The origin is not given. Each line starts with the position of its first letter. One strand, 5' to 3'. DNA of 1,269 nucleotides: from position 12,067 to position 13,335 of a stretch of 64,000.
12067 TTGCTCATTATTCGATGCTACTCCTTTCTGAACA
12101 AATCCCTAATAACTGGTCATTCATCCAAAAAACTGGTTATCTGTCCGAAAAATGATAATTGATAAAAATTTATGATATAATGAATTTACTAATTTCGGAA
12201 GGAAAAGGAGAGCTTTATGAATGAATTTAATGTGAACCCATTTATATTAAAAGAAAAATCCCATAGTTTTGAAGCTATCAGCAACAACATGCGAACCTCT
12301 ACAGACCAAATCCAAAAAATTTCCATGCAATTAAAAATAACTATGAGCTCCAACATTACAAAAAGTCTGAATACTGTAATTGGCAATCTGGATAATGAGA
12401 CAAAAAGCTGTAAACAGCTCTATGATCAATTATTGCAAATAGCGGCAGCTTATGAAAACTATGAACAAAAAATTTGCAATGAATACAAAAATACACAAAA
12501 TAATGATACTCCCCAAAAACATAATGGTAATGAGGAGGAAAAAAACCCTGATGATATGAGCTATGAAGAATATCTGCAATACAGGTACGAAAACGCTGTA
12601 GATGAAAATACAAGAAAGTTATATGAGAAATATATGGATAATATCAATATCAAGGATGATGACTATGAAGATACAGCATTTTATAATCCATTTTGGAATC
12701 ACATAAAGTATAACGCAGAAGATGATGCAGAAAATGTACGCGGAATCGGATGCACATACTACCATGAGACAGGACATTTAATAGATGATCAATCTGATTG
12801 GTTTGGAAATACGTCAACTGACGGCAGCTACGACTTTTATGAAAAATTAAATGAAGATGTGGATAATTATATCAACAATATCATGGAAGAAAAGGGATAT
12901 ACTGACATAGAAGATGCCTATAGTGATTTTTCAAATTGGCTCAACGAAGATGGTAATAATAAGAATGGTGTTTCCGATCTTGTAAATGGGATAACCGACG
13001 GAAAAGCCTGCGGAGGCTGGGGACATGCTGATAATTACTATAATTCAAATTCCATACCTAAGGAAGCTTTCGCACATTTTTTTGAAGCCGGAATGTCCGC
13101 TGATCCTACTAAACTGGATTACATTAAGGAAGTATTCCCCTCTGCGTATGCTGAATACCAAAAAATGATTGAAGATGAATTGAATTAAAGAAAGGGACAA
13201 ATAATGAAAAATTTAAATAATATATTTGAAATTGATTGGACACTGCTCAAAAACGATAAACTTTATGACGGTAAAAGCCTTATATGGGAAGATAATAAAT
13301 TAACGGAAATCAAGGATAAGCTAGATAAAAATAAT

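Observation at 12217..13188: HExxH zincin fused to a WXG100/LXG-like helical N-domain: candidate polymorphic (T7SS-type) toxin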

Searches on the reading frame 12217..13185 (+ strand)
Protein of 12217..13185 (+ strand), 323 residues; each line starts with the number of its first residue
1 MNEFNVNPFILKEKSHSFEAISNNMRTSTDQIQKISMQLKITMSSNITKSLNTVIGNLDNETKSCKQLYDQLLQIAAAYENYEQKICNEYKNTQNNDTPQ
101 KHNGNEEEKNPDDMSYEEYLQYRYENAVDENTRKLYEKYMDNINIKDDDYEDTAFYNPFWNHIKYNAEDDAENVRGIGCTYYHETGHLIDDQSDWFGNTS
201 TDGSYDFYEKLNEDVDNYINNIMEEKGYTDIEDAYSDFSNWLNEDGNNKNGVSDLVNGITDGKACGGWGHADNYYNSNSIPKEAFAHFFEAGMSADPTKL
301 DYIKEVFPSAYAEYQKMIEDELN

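Call 3: search_protein_families(library=pfam, proteins=[window:12217-13185:+], max_evalue=10)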
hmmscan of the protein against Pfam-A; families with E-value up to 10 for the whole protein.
window:12217-13185:+ (323 aa): 1 family
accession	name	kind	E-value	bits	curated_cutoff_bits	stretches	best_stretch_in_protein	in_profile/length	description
PF14566.11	PTPlike_phytase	-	0.0086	16.6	27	1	4-94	11-99/158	Inositol hexakisphosphate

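Call 4: search_protein_families(library=ncbifam, proteins=[window:12217-13185:+], max_evalue=10)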
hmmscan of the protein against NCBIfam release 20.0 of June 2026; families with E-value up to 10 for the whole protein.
window:12217-13185:+ (323 aa): 1 family
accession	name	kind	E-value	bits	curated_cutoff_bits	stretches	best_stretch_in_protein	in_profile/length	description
NF051457.1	acryl_TF_AcuR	equivalog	0.29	10.4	247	1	26-103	89-163/204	acrylate utilization transcriptional regulator AcuR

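Call 5: find_homologous_proteins(query=window:12217-13185:+, max_evalue=0.001)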
Query window:12217-13185:+ (323 aa): 60 proteins with E <= 0.001 among 1089 candidates.
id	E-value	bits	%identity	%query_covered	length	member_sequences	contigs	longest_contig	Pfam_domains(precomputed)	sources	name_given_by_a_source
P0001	2.3e-192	657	91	100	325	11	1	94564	-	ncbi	-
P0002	3.3e-117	410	59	100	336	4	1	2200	-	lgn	-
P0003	4.6e-117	409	57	100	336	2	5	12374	-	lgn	-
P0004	1.1e-113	398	58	100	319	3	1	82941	-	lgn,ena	-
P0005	3.2e-113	396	57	100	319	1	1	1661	-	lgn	-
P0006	9.0e-111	388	55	95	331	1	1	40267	-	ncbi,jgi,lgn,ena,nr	ncbi:MAG: hypothetical protein E7256_11155 [Lachnospiraceae bacterium]|nr:hypothetical protein [Lach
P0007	5.1e-108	379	63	85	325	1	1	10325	-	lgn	-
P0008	7.5e-108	379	57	100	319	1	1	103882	-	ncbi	-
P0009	1.0e-103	365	53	100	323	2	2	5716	-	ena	-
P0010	1.2e-103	365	53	98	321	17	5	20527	-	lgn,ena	-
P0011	2.3e-102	361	52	100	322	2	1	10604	-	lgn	-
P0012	1.1e-101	359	53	100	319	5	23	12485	-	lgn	-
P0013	4.9e-101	356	56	99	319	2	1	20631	-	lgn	-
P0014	5.1e-100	353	53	100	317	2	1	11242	-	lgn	-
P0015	1.1e-98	349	52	100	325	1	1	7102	-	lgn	-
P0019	1.4e-94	335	52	100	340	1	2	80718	-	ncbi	-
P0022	5.2e-90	320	49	100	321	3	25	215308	-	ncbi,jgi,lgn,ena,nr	ncbi:MAG: hypothetical protein E7465_05425 [Ruminococcaceae bacterium]|nr:hypothetical protein [Osci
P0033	1.1e-82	296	44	100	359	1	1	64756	-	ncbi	-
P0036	7.6e-77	277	55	70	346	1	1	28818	-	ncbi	-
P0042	6.4e-69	251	54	64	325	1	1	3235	-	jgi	jgi:uncharacterized protein YukE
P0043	1.1e-68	250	55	66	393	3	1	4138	-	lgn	-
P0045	1.2e-62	230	40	100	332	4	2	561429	-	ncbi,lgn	-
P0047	7.5e-52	195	44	71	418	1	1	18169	PF25706.1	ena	-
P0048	1.0e-49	188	44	65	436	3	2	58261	-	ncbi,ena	-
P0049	5.1e-46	176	43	63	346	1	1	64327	-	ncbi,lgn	-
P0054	7.3e-36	142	41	67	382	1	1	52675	-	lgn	-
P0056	7.3e-20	90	30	65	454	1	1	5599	-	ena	-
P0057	6.4e-17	80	34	59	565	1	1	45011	PF06152.17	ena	-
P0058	1.0e-16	79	34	59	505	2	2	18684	PF06152.17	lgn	-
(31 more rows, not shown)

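Call 6: search_solved_structures(query=window:12217-13185:+, max_evalue=10, show_alignments=3)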
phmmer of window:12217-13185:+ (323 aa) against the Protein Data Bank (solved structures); distinct sequences matched with E-value up to 10: 0.

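Call 7: search_protein_families(library=pfam, proteins=[P0042, P0043, P0047, P0048, P0049, P0054, P0056, P0057, P0058, P0036], max_evalue=0.1)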
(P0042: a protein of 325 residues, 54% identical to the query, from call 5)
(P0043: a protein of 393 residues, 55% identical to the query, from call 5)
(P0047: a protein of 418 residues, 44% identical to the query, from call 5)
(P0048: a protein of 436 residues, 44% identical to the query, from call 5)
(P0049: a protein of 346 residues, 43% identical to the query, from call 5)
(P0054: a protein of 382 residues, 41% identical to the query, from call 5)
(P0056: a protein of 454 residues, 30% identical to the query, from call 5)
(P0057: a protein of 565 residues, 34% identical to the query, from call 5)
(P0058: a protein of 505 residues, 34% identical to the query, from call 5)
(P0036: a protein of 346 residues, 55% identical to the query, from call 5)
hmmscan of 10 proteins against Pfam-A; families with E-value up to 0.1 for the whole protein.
P0042 (325 aa): 2 families
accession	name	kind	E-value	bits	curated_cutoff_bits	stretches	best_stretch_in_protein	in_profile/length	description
PF19524.4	DUF6054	-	7.6e-05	22.9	27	1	20-87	6-73/111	Family of unknown function (DUF6054)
PF10023.15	Aminopep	-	0.041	13.6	25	0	271-293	159-181/322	Putative aminopeptidase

P0043 (393 aa): 1 family
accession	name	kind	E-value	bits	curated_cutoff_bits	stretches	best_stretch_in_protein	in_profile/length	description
PF02376.21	CUT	-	0.086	13.3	24.4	0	288-311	51-74/79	CUT domain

P0047 (418 aa): 3 families
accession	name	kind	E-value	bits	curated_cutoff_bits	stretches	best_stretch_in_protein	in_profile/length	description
PF25706.1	HCMV_UL116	-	6.6e-06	26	30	1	4-180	30-202/336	Human cytomegalovirus UL116 protein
PF18818.7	MPTase-PolyVal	-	0.0099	16.4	27.5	1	219-272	4-57/126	Zincin-like metallopeptidase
PF16014.10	SAP130_C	-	0.025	14.1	27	1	23-137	83-195/406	Histone deacetylase complex subunit SAP130 C-terminus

P0048 (436 aa): 1 family
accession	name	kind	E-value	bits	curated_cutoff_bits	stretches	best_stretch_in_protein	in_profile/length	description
PF02475.24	TRM5-TYW2_MTfase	-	0.009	16.4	28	1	181-301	10-114/164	TRM5/TYW2 methyltransferase domain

P0049 (346 aa): 2 families
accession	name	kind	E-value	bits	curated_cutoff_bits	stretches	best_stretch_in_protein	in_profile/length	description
PF17274.7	DUF5339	-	0.017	16.4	27.7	0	191-223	4-36/70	Family of unknown function (DUF5339)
PF19086.5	Terpene_syn_C_2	-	0.039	14.2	23.7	1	196-251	138-191/199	Terpene synthase family 2, C-terminal metal binding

P0054 (382 aa): 2 families
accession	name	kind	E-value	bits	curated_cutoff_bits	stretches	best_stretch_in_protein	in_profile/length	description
PF19086.5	Terpene_syn_C_2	-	0.0044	17.2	23.7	1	259-300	157-194/199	Terpene synthase family 2, C-terminal metal binding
PF07464.16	ApoLp-III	-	0.032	14.8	36.3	0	71-140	39-113/146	Apolipophorin-III precursor (apoLp-III)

P0056 (454 aa): 0 families

P0057 (565 aa): 1 family
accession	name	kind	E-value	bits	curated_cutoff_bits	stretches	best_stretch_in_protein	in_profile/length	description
PF06152.16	Phage_min_cap2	-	1.1e-34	120.4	26.3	1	2-301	23-323/366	Phage minor capsid protein 2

P0058 (505 aa): 1 family
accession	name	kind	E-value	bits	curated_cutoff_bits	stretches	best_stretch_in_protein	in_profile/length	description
PF06152.16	Phage_min_cap2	-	2.8e-27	96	26.3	1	46-241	116-323/366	Phage minor capsid protein 2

P0036 (346 aa): 0 families

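Call 9: find_encoding_contigs(protein=window:12217-13185:+, flank=10000, max_places=6)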
Protein window:12217-13185:+ (323 aa): 23 contigs read that carry it; 6 places shown.
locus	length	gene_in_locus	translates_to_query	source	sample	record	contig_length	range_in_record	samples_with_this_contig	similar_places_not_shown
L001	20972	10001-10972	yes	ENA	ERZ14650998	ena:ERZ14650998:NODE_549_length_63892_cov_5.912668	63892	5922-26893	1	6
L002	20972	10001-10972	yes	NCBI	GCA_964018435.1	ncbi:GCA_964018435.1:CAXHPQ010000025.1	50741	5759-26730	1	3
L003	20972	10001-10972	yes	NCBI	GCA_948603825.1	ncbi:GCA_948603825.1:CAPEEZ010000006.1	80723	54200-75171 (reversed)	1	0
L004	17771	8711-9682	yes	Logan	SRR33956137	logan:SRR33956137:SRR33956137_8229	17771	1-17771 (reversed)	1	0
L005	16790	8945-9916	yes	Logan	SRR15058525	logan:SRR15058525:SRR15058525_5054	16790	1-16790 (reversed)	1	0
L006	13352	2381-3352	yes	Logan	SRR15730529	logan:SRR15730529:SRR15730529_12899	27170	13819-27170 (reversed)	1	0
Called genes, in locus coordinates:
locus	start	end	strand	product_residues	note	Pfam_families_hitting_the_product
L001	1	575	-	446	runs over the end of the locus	PF00512:HisKA, PF02518:HATPase_c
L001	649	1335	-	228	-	PF00072:Response_reg, PF00486:Trans_reg_C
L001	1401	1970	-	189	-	PF10531:SLBB, PF12836:HHH_3, PF00633:HHH (weak)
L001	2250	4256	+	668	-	PF02743:dCache_1, PF00015:MCPsignal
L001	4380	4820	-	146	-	PF04657:DMT_YdcZ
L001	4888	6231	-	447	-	PF13416:SBP_bac_8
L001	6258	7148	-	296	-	PF00696:AA_kinase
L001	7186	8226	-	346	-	PF01118:Semialdhyde_dh, PF22698:Semialdhyde_dhC_1, PF02774:Semialdhyde_dhC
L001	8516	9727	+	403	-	PF00764:Arginosuc_synth, PF20979:Arginosuc_syn_C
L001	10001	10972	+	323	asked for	-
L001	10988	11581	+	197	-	-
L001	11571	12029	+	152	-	-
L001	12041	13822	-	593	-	PF00512:HisKA, PF02518:HATPase_c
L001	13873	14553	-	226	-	PF00072:Response_reg, PF00486:Trans_reg_C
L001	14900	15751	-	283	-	PF02749:QRPTase_N, PF01729:QRPTase_C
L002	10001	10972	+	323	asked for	-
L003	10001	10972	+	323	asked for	-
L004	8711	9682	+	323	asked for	-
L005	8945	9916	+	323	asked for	-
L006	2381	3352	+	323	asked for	-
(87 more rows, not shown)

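Call 12: search_solved_structures(query=A1, max_evalue=10, show_alignments=4)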
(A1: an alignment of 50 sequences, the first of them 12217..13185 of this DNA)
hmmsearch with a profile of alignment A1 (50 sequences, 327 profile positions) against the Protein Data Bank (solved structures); distinct sequences matched with E-value up to 10: 119 (the best 60 are shown).
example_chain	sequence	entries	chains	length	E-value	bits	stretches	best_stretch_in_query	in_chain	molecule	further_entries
8qae_A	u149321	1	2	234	0.00022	24.1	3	12-78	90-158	sc-apCC-6-SLLA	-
8a3k_UNK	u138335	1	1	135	0.00037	23.4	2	18-77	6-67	sc-apCC-4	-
2vrz_A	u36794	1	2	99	0.0022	20.8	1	2-90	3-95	VIRULENCE FACTOR ESXA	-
3fav_A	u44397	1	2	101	0.003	20.4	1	2-92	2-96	ESAT-6-like protein esxB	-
2vs0_A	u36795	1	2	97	0.003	20.4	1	2-90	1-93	VIRULENCE FACTOR ESXA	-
6j19_B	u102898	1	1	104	0.0041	20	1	2-92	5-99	ESAT-6-like protein EsxB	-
3gvm_A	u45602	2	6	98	0.0072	19.2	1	2-91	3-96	Putative uncharacterized protein SAG1039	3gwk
7zr2_A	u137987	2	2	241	0.0077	19.1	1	11-170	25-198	Spike protein S2',Chimeric protein mimic of SARS-CoV-2 Spike HR1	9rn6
3o9o_A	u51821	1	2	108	0.015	18.1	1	2-91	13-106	Uncharacterized protein gbs1074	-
1wa8_A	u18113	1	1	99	0.018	17.9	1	4-92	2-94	ESAT-6 LIKE PROTEIN ESXB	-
4zry_B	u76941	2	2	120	0.024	17.5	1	12-84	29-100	Keratin, type II cytoskeletal 1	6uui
5j2l_B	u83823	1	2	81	0.031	17.1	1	11-78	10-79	protein design 2L4HC2_11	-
6gao_A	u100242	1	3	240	0.043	16.6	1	3-89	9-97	Outer capsid protein sigma-1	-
6gaj_A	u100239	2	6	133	0.048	16.5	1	3-88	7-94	Outer capsid protein sigma-1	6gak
8vju_A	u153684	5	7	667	0.061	16.1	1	182-229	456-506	Neurolysin, mitochondrial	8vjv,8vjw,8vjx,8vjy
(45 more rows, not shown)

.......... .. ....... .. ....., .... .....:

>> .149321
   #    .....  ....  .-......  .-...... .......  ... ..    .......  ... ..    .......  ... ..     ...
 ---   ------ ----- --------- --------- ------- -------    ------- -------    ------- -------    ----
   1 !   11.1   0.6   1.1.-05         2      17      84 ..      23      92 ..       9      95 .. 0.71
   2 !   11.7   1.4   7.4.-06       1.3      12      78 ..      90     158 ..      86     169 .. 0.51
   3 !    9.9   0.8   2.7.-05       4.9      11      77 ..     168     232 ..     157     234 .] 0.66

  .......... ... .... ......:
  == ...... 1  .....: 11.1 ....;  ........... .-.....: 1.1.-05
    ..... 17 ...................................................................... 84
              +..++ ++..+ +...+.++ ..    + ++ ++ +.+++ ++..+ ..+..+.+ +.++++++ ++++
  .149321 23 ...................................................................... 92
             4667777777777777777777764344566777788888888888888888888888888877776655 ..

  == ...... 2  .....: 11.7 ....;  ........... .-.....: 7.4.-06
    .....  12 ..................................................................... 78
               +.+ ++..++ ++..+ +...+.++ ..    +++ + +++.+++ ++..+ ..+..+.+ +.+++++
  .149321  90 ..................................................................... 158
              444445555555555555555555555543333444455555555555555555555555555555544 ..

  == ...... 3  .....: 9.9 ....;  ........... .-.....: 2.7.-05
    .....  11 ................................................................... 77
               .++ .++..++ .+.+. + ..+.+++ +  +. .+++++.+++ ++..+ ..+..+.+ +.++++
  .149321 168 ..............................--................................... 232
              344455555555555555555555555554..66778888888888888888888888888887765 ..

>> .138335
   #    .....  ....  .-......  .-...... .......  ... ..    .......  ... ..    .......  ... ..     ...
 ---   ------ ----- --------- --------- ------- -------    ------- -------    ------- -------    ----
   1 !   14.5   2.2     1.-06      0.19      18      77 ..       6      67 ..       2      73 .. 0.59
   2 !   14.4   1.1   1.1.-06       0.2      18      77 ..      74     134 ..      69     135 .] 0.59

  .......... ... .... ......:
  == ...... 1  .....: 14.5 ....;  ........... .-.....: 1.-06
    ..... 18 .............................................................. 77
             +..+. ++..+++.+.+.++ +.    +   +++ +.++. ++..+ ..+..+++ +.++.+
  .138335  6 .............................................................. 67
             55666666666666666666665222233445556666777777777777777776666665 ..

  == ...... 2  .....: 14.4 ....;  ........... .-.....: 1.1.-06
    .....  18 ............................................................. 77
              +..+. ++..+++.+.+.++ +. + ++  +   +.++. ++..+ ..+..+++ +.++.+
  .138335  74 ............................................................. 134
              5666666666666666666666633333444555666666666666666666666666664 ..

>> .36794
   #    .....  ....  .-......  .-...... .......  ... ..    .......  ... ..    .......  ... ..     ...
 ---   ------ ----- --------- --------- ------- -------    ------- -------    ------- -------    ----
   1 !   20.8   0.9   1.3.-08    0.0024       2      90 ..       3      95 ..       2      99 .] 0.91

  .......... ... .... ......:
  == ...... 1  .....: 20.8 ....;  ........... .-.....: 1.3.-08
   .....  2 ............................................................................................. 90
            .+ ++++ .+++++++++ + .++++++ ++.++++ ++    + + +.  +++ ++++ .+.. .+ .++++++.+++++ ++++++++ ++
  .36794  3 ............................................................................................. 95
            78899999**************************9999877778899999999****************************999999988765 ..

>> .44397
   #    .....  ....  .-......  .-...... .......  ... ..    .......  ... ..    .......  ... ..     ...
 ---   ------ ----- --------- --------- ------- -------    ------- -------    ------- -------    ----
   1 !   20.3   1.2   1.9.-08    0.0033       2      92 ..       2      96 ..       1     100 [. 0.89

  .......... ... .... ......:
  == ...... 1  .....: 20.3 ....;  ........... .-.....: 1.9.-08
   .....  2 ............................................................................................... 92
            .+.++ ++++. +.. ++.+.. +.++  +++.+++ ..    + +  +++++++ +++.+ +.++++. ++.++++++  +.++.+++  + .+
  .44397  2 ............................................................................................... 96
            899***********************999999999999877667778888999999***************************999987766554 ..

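Call 16: find_encoding_contigs(protein=P0022, flank=10000, max_places=3)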
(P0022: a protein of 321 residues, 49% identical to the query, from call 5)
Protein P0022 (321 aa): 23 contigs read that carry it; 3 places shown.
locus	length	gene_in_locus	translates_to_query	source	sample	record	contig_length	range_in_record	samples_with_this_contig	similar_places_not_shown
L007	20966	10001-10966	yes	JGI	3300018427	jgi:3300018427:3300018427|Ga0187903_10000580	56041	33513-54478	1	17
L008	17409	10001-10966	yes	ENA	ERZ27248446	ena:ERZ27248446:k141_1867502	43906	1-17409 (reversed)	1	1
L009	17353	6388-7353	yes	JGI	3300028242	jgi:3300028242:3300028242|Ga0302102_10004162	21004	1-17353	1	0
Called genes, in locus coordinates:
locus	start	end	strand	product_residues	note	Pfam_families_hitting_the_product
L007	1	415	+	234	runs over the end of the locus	PF01177:Asp_Glu_race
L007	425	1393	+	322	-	PF00535:Glycos_transf_2, PF10111:Glyco_tranf_2_2, PF13641:Glyco_tranf_2_3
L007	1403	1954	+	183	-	PF25084:LbH_EIF2B (faint), PF25087:GMPPB_C (faint), PF00132:Hexapep, PF14602:Hexapep_2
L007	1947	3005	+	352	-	PF13641:Glyco_tranf_2_3, PF00535:Glycos_transf_2, PF10111:Glyco_tranf_2_2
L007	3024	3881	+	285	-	PF01061:ABC2_membrane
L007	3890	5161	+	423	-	PF00005:ABC_tran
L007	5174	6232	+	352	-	PF04230:PS_pyruv_trans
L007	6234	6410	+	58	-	-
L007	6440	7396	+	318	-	PF00535:Glycos_transf_2, PF10111:Glyco_tranf_2_2 (weak), PF13641:Glyco_tranf_2_3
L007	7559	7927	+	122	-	PF01451:LMWPc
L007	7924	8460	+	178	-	PF10050:DUF2284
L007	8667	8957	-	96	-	PF06949:DUF1292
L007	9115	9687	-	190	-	PF00440:TetR_N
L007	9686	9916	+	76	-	-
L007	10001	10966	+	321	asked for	-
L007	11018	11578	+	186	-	-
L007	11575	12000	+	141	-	-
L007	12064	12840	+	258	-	-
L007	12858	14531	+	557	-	PF11187:Mbeg1-like, PF26363:Phospholipase-like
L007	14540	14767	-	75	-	-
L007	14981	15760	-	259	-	PF00072:Response_reg, PF08769:Spo0A_C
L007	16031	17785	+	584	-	PF08439:Peptidase_M3_N (faint), PF01432:Peptidase_M3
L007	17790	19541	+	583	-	PF08439:Peptidase_M3_N (weak), PF01432:Peptidase_M3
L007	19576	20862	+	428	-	PF02127:Peptidase_M18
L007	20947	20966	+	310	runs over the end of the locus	PF00246:Peptidase_M14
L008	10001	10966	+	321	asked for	-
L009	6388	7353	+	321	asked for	-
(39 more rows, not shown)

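Call 17: find_encoding_contigs(protein=P0045, flank=10000, max_places=2)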
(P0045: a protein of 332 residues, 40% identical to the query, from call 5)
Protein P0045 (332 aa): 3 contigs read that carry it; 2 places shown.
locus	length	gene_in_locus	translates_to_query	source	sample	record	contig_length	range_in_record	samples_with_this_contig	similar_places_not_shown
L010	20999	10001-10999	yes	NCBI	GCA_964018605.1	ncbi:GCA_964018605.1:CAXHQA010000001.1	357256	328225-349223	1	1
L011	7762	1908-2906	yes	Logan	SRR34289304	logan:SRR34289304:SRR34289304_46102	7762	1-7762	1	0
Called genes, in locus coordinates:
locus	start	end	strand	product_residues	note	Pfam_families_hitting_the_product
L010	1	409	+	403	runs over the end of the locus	PF00251:Glyco_hydro_32N, PF22847:Glyco_hydro_43_rel (faint)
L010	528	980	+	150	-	PF24585:YunG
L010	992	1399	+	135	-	-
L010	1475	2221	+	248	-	PF19700:DUF6198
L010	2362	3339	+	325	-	-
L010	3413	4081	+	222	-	PF00697:PRAI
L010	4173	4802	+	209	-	PF01694:Rhomboid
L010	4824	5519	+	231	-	PF17746:SfsA_N, PF03749:SfsA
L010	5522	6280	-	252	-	PF02463:SMC_N, PF00005:ABC_tran, PF13304:AAA_21 (weak)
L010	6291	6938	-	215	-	PF00528:BPD_transp_1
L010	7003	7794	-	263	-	PF00497:SBP_bac_3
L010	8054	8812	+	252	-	PF01791:DeoC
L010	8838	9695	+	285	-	PF01048:PNP_UDP_1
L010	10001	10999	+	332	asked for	-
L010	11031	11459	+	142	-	-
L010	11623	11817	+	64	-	-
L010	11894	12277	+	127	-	-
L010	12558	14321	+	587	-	-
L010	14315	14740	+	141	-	PF08211:dCMP_cyt_deam_2, PF00383:dCMP_cyt_deam_1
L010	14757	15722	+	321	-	PF00962:A_deaminase, PF19326:AMP_deaminase (weak)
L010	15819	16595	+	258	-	PF01048:PNP_UDP_1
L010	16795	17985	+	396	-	PF01676:Metalloenzyme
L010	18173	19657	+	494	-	PF01235:Na_Ala_symp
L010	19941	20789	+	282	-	PF01734:Patatin, PF19890:DUF6363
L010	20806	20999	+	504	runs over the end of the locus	PF12838:Fer4_7 (weak), PF13187:Fer4_9 (weak), PF13237:Fer4_10 (weak), PF25160:LdpA_Fe-S-bd (weak), PF00037:Fer4, PF12838:Fer4_7, PF25160:LdpA_Fe-S-bd, PF02906:Fe_hyd_lg_C, +7 more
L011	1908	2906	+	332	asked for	-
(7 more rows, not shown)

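Call 18: predict_structure(alignment_id=A1)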
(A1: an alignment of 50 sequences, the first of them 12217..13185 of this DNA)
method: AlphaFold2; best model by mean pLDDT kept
length: 323 residues; sequences in the alignment: 50
mean_pLDDT: 89.1   pTM: 0.66
mean pLDDT of the five models: 89.1, 84.0, 83.2, 83.0, 82.6
residues with pLDDT >= 90: 213; 70-90: 86; 50-70: 13; < 50: 11
segments of 3 or more residues with pLDDT < 50: 97-105
pLDDT, mean of each block of 10 residues (from residue 1): 73 91 94 89 84 95 96 93 87 58 53 91 97 96 88 86 93 95 96 68 86 98 97 98 96 96 89 80 97 97 98 96 88
secondary structure, 60 per line:
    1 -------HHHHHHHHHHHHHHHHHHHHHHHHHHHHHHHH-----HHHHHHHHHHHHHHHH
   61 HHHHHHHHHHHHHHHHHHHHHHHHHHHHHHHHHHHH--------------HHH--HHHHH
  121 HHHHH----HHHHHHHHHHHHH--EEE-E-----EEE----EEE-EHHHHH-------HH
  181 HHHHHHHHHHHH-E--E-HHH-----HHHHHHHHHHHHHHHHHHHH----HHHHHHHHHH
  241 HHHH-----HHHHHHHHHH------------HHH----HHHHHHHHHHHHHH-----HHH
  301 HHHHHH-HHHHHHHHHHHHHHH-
elements in order: H8-39 H45-96 H116-125 H130-142 E145-147 E155-157 E162-164 H167-171 H179-192 H207-226 H231-244 H250-259 H279-292 H298-306 H308-322
